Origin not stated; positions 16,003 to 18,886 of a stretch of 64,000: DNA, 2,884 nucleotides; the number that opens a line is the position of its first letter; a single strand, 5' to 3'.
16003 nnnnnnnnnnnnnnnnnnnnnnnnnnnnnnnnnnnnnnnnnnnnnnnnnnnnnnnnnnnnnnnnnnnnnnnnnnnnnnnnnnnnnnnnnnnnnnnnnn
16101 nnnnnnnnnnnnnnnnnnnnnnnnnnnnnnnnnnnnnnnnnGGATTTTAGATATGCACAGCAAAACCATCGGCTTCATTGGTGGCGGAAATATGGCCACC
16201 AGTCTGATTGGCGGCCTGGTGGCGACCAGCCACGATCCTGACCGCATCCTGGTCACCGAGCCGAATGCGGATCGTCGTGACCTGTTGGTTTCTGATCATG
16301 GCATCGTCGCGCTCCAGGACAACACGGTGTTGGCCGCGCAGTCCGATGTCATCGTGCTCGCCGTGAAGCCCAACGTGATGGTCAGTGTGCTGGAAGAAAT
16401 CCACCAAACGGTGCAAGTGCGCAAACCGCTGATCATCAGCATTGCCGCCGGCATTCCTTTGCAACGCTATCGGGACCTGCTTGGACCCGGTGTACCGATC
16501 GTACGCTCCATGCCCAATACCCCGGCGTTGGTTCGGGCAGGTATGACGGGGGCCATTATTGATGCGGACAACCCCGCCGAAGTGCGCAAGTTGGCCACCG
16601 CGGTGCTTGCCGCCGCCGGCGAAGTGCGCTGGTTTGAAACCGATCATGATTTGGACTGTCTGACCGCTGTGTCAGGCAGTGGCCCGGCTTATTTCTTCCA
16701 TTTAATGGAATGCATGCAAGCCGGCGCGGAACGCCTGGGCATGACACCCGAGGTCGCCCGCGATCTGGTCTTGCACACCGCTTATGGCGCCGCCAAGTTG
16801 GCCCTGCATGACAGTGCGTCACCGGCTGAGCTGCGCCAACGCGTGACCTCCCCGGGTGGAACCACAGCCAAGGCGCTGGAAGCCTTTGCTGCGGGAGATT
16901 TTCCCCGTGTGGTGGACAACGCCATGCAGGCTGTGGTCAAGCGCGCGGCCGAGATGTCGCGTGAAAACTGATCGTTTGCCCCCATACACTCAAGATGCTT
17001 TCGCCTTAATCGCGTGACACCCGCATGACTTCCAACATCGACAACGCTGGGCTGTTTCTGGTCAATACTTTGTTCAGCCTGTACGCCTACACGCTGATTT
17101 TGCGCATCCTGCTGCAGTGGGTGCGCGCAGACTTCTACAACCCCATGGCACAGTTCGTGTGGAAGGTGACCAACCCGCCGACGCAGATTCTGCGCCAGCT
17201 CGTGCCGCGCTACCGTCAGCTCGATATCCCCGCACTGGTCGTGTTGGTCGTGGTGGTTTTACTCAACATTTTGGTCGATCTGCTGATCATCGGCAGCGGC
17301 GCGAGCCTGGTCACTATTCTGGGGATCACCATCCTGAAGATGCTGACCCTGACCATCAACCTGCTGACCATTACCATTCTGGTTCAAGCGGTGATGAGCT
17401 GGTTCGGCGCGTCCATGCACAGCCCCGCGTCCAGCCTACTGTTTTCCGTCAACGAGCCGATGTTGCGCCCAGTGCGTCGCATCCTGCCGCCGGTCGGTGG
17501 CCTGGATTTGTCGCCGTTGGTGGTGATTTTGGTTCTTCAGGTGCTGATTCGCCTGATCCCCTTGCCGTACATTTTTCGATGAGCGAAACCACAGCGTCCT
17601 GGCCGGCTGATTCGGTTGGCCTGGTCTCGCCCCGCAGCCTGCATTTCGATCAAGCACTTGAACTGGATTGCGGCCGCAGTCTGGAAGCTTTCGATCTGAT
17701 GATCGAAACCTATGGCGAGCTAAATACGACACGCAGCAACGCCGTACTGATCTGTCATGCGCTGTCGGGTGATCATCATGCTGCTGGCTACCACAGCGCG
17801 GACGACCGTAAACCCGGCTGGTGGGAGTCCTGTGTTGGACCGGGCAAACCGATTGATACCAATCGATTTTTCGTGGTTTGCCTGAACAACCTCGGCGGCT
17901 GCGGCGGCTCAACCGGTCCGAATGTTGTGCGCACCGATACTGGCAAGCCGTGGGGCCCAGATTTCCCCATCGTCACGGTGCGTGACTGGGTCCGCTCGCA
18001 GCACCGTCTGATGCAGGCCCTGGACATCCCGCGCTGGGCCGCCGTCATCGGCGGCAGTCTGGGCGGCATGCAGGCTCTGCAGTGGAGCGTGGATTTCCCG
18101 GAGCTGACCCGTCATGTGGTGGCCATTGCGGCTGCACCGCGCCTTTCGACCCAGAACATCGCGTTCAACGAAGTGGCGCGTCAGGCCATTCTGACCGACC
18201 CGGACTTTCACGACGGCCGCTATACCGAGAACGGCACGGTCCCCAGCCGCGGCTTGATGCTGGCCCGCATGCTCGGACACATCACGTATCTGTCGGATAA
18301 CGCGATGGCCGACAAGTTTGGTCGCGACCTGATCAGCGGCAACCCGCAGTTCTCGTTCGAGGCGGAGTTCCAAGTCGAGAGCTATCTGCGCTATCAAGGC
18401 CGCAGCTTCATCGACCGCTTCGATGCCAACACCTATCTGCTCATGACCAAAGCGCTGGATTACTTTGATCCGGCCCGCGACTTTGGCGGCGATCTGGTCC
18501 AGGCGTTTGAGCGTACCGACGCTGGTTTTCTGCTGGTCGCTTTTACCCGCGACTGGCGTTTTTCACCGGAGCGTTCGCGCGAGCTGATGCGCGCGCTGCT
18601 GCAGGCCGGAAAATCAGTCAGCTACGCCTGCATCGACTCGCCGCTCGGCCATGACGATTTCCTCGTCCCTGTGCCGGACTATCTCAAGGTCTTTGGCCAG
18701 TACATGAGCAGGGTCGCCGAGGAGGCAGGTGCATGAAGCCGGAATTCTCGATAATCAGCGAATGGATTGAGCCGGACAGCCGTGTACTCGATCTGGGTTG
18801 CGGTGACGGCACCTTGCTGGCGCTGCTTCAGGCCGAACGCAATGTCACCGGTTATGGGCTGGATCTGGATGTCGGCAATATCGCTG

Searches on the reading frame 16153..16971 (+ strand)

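Call 22: search_protein_families(library=pfam, proteins=[window:16153-16971:+], max_evalue=0.00001)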
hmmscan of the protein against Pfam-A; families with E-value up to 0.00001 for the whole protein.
window:16153-16971:+ (272 aa): 2 families
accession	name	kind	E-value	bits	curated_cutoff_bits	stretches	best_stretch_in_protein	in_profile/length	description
PF14748.11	P5CR_dimer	-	1.1e-32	112.9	25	1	165-268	2-105/105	Pyrroline-5-carboxylate reductase dimerisation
PF03807.23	F420_oxidored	-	1.2e-17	64.7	21.6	1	5-100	1-94/94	NADP oxidoreductase coenzyme F420-dependent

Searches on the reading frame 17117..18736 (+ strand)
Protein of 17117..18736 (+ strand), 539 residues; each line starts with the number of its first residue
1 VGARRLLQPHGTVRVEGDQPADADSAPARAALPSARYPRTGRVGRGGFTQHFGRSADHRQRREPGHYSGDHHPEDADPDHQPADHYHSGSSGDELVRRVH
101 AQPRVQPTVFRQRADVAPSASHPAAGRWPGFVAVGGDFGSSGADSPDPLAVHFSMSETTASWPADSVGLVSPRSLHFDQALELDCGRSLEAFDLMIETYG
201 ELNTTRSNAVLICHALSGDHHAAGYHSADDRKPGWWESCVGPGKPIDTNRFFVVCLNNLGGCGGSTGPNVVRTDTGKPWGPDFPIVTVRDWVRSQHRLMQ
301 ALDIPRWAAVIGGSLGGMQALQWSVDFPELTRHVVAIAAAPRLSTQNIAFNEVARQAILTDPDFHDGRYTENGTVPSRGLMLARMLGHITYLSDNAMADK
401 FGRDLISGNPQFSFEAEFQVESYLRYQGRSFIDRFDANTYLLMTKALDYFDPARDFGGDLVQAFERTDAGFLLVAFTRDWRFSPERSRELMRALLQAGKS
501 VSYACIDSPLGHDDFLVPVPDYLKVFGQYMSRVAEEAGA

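Call 22: search_protein_families(library=pfam, proteins=[window:17117-18736:+], max_evalue=0.00001)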
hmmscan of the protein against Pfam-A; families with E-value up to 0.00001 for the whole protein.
window:17117-18736:+ (539 aa): 1 family
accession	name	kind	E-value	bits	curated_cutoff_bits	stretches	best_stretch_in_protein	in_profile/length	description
PF00561.26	Abhydrolase_1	-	7.8e-19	68.7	25.8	1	208-515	1-241/245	alpha/beta hydrolase fold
